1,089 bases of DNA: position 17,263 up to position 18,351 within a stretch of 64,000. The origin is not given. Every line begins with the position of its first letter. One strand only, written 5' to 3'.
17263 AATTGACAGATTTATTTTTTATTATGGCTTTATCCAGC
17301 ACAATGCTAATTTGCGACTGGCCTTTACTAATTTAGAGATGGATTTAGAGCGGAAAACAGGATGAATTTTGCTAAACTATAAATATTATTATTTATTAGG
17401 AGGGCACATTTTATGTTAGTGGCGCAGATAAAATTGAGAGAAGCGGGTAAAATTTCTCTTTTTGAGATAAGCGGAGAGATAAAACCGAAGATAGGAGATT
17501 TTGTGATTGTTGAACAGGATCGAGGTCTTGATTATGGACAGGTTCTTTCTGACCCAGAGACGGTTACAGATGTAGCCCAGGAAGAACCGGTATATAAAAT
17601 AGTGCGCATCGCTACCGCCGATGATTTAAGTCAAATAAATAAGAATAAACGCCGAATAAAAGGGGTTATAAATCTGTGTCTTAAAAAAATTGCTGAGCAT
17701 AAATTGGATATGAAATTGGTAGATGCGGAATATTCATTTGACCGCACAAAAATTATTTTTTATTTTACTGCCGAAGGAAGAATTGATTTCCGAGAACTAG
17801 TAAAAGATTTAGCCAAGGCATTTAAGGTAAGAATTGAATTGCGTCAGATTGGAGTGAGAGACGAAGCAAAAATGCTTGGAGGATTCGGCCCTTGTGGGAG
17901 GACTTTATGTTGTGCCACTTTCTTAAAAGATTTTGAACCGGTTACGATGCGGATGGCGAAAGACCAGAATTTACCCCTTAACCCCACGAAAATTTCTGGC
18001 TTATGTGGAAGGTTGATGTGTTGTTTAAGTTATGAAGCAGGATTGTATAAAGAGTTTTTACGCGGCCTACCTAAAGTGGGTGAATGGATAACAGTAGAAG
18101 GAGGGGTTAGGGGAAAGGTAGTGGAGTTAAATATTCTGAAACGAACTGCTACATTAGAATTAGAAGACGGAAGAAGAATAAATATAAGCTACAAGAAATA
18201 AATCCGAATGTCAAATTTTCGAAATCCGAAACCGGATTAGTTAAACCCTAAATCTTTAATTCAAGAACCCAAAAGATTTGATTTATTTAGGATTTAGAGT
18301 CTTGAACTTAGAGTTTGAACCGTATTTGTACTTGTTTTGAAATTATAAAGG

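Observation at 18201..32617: Dispersed intergenic motif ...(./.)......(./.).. recurring after four unrelated genes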

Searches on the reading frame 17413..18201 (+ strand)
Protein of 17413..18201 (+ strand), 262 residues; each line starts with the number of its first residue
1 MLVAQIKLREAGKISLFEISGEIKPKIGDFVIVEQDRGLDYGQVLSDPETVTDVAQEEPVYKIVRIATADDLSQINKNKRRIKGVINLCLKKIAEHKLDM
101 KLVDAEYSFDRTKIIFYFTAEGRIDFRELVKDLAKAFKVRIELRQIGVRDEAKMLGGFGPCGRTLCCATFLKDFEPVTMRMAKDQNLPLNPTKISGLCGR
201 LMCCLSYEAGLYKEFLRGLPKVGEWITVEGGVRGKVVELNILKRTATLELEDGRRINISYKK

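Call 68: search_protein_families(library=pfam, proteins=[window:17413-18201:+], max_evalue=0.0001)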
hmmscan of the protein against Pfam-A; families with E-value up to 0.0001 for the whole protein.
window:17413-18201:+ (262 aa): 1 family
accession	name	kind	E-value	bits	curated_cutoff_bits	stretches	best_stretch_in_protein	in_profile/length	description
PF04468.17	PSP1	-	2.7e-35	121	27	1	62-146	2-86/86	PSP1 C-terminal conserved region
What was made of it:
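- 18200..18208 (+): Site 1a: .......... Its first two bases are the last two bases of the ricT (PSP1) stop codon TAA at 18199-18201. Pfam PSP1 for 17413-18201 (call 68).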
